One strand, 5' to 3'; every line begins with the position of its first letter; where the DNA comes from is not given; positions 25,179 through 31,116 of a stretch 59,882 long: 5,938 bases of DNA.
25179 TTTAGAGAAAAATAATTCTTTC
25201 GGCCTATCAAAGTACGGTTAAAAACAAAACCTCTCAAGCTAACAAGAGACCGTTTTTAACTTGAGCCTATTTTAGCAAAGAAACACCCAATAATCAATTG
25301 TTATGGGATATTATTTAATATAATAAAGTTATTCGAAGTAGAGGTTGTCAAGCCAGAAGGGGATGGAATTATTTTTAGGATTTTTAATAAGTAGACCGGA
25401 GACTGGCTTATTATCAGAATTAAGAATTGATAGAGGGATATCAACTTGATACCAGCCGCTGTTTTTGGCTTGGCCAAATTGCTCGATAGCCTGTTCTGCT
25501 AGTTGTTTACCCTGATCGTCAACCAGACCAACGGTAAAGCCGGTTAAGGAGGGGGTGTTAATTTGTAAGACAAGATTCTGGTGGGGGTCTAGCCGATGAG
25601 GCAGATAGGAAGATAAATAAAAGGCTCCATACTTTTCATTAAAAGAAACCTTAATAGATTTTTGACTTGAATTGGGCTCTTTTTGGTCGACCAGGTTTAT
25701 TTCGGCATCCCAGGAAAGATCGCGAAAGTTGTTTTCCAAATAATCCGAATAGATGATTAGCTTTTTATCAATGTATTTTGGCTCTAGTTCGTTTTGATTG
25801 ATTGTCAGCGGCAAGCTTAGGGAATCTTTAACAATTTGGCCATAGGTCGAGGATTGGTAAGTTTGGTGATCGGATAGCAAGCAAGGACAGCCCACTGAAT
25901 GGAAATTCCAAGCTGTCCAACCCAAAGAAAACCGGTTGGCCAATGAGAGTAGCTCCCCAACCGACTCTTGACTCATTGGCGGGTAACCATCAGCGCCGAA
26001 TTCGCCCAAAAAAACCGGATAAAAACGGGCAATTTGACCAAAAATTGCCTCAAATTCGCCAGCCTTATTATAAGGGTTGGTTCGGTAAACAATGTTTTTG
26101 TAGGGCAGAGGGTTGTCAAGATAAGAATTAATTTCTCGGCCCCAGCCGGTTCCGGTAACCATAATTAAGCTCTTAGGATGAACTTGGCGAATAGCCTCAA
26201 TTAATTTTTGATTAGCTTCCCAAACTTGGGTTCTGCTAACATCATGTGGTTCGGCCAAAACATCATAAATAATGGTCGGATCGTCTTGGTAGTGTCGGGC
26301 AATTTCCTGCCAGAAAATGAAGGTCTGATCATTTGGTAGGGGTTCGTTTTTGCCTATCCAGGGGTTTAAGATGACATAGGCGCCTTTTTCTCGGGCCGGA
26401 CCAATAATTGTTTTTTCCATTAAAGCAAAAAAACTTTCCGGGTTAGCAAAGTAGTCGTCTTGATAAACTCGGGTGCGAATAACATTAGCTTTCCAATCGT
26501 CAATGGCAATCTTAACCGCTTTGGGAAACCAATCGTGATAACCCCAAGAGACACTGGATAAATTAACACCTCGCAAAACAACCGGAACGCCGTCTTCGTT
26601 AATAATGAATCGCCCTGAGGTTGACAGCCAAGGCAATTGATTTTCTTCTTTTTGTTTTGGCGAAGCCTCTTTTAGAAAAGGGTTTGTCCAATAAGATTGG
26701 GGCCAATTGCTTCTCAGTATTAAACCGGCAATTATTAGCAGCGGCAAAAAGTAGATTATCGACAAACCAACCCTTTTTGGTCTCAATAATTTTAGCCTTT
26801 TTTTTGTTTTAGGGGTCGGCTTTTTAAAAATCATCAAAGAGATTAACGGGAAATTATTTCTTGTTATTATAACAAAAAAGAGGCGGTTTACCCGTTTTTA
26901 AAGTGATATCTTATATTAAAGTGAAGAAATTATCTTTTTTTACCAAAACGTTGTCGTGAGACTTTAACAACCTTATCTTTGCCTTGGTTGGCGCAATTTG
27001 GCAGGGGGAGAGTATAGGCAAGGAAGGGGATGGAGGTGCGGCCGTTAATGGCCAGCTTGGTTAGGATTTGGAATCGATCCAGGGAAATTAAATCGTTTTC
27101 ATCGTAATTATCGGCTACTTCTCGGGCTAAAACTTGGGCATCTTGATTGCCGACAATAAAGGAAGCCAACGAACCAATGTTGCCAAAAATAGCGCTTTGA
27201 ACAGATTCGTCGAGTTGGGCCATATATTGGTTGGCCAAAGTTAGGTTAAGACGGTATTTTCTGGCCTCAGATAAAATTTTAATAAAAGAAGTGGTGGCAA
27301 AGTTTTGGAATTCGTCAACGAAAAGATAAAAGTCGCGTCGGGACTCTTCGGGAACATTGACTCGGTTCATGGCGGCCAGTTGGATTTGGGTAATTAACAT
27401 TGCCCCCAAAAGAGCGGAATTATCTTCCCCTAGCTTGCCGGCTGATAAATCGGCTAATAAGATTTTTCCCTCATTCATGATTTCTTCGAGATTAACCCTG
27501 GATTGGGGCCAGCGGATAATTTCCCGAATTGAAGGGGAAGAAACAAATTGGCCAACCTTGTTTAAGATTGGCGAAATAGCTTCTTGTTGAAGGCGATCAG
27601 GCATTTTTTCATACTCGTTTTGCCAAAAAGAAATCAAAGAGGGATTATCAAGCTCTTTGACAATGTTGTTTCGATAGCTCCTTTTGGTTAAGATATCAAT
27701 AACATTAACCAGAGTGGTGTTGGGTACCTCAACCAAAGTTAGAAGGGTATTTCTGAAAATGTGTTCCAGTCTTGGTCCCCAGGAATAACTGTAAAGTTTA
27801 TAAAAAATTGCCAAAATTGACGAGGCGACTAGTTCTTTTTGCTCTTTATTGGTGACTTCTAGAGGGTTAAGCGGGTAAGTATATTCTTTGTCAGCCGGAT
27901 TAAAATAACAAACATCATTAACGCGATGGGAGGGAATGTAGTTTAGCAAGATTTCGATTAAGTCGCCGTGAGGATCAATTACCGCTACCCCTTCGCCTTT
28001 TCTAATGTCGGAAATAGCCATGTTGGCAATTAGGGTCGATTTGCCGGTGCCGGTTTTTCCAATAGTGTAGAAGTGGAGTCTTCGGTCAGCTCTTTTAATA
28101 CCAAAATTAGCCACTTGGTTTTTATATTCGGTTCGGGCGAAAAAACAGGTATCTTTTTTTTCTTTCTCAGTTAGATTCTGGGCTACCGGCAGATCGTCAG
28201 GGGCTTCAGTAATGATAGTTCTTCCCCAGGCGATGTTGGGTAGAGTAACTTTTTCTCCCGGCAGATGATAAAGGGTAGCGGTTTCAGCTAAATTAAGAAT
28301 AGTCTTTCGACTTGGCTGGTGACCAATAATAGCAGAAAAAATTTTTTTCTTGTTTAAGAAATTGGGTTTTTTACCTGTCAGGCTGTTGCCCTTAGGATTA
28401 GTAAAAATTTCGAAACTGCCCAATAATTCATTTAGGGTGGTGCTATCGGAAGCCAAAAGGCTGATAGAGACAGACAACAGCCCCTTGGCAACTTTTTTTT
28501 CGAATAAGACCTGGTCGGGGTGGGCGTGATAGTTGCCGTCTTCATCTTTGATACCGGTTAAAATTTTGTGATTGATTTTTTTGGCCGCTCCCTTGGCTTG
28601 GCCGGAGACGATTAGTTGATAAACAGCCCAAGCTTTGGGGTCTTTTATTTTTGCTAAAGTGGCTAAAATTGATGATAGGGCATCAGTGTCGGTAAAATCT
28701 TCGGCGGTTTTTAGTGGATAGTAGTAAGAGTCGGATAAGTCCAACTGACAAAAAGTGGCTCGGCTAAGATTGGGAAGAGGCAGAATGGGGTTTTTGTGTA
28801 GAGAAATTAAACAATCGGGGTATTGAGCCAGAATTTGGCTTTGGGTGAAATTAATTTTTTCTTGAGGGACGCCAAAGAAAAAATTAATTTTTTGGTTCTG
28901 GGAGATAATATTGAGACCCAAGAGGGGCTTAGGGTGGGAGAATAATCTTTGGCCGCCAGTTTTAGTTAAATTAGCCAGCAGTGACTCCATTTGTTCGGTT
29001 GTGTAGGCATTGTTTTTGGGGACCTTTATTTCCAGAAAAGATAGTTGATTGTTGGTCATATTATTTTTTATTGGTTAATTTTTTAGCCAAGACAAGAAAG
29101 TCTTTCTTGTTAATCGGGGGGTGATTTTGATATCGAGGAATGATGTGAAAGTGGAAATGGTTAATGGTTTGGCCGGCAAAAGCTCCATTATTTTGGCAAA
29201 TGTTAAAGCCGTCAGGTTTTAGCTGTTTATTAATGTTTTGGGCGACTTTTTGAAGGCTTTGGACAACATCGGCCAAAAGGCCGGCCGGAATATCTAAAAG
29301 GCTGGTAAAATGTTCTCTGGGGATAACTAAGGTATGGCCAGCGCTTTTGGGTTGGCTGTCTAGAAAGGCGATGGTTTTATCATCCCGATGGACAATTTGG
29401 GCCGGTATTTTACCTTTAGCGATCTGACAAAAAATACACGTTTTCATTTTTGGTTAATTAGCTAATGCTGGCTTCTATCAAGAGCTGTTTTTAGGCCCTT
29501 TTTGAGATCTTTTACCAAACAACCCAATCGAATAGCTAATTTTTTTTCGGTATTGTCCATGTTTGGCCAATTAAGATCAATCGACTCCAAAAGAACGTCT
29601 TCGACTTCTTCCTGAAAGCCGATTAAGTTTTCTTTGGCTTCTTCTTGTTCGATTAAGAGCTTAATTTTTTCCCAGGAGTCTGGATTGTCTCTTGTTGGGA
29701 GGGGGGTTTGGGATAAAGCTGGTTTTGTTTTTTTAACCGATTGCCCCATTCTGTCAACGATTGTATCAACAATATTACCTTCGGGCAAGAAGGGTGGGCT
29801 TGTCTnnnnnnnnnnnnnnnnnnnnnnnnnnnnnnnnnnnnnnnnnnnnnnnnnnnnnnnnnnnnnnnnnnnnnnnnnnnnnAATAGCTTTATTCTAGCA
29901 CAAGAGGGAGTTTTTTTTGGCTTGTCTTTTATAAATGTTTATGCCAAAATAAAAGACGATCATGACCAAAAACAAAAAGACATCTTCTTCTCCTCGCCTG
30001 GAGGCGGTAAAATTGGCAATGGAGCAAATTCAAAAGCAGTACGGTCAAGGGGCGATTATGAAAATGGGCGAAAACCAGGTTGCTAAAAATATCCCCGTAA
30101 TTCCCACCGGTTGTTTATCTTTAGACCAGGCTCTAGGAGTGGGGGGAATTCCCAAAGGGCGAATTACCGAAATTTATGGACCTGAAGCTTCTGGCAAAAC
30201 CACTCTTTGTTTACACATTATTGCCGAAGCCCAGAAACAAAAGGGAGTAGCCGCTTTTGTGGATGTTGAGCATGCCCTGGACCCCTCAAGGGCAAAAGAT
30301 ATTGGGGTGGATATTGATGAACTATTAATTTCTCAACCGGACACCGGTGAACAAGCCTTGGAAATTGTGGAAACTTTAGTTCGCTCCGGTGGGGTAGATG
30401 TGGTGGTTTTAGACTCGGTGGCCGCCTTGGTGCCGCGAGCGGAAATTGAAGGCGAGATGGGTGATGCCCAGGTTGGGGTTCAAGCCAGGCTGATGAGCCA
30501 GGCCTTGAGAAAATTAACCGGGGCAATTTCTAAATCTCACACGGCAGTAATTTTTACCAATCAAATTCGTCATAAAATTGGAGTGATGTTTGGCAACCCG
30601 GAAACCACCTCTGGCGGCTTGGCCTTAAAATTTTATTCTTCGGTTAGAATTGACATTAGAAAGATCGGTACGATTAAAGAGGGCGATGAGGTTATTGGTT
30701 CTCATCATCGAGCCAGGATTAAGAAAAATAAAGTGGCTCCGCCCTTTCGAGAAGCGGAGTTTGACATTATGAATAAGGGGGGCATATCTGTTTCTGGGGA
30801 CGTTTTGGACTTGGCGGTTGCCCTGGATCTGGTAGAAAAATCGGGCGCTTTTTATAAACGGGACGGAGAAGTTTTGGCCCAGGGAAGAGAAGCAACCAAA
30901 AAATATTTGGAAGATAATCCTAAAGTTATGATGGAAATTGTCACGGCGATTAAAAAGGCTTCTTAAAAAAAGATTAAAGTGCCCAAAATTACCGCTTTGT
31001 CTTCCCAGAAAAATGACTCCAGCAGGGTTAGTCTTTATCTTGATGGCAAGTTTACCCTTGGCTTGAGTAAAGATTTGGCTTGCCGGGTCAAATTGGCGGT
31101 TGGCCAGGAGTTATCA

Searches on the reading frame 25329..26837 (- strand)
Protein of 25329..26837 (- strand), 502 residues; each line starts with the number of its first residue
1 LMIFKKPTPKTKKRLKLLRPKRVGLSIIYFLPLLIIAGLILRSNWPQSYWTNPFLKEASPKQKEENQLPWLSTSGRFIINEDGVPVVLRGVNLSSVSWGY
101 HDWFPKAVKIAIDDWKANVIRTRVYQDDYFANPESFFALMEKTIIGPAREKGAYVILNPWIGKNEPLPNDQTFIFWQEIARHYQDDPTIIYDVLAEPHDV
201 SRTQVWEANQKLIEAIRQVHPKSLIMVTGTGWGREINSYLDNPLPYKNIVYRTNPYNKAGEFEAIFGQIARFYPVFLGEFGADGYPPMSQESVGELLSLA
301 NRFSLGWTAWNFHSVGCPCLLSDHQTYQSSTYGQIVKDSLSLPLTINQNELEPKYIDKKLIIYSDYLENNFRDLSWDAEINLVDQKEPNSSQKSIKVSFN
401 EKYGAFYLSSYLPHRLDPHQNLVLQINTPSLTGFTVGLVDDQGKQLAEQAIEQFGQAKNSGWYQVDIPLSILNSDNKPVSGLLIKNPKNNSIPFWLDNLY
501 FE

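Call 33: search_protein_families(library=pfam, proteins=[window:25329-26837:-])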
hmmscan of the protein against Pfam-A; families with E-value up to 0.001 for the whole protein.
window:25329-26837:- (502 aa): 1 family
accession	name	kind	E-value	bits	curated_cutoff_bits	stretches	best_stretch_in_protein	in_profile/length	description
PF00150.24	Cellulase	-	4.5e-29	102.2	23.5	1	80-313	2-269/272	Cellulase (glycosyl hydrolase family 5)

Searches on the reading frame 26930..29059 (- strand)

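Call 51: search_protein_families(library=pfam, proteins=[window:26930-29059:-], max_evalue=0.00001)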
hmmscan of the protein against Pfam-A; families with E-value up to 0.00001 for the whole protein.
window:26930-29059:- (709 aa): 2 families
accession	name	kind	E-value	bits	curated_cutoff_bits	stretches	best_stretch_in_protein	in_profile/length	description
PF10412.15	TrwB_AAD_bind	-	3.1e-11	43.2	20.5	1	319-630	7-300/387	Type IV secretion-system coupling protein DNA-binding domain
PF01935.23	DUF87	-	5.4e-06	27.1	23.2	0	329-540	25-203/220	Helicase HerA, central domain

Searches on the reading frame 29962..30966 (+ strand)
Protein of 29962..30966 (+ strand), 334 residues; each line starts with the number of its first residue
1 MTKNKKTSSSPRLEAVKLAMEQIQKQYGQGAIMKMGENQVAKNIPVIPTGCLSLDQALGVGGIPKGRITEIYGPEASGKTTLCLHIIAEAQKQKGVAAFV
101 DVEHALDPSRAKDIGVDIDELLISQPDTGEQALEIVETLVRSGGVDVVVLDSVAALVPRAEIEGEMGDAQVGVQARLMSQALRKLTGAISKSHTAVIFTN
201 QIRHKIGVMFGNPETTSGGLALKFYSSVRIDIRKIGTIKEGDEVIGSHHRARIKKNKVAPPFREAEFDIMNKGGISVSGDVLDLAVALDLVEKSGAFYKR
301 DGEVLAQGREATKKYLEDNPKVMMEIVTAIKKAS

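Call 51: search_protein_families(library=pfam, proteins=[window:29962-30966:+], max_evalue=0.00001)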
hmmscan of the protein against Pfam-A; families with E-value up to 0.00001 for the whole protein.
window:29962-30966:+ (334 aa): 4 families
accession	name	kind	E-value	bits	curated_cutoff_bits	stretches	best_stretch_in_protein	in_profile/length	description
PF00154.27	RecA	-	1.8e-129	431.2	27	1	15-276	2-262/262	recA bacterial DNA recombination protein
PF21096.2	RecA_C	-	1.8e-18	66.8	27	1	279-333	1-55/57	RecA C-terminal domain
PF08423.17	Rad51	-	1.8e-12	47.5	22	1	44-235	5-212/244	Rad51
PF06745.19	ATPase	-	3.5e-09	36.8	26.6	1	47-121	1-77/231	KaiC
